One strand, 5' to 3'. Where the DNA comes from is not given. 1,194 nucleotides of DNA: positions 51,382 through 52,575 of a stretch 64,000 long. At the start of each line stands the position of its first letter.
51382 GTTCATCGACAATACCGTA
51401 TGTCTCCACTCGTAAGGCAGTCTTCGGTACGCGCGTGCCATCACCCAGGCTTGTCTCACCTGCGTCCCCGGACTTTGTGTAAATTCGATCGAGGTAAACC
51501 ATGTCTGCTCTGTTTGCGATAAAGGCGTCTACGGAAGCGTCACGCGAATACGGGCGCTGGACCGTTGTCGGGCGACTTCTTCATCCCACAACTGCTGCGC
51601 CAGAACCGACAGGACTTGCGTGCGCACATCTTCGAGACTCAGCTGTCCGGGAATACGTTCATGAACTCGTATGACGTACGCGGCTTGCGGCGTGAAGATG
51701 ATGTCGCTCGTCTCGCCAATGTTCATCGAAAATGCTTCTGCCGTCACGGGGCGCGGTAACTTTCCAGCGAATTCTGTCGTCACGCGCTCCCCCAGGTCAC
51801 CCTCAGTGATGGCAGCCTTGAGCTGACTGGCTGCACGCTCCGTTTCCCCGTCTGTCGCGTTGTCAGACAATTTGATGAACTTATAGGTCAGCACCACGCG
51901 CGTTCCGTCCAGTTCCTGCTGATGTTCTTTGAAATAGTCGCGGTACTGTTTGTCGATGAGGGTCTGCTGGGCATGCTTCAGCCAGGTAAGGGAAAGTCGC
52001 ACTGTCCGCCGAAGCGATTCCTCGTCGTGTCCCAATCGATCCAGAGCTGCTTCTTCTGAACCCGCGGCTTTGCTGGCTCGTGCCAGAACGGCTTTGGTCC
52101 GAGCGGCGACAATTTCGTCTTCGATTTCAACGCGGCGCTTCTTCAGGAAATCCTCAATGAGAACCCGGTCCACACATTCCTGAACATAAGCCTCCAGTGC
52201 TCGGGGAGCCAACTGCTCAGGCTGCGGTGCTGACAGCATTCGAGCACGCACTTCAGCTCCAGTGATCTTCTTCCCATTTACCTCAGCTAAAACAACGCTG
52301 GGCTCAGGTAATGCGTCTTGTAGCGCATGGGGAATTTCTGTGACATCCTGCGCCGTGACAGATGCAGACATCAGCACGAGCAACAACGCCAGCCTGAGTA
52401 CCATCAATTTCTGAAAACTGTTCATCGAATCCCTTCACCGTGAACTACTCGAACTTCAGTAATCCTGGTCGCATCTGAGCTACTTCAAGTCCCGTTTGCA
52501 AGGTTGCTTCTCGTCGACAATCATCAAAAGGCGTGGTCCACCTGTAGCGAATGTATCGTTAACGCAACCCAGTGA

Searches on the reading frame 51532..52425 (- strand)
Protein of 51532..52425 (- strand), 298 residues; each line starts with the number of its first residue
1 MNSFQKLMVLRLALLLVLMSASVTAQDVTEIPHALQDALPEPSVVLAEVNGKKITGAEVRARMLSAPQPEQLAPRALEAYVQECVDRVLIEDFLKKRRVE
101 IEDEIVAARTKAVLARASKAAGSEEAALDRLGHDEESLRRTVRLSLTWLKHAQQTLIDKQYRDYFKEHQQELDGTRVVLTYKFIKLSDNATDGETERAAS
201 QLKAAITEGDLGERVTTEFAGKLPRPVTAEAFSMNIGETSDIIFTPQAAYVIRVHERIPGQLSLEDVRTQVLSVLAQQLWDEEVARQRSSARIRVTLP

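Call 75: search_protein_families(library=pfam, proteins=[window:51532-52425:-], max_evalue=0.00001)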
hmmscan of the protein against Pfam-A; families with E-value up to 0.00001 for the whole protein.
window:51532-52425:- (298 aa): 1 family
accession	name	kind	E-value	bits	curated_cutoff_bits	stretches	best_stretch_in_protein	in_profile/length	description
PF13145.12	Rotamase_2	-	2.3e-07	32.1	27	1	158-268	3-120/121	PPIC-type PPIASE domain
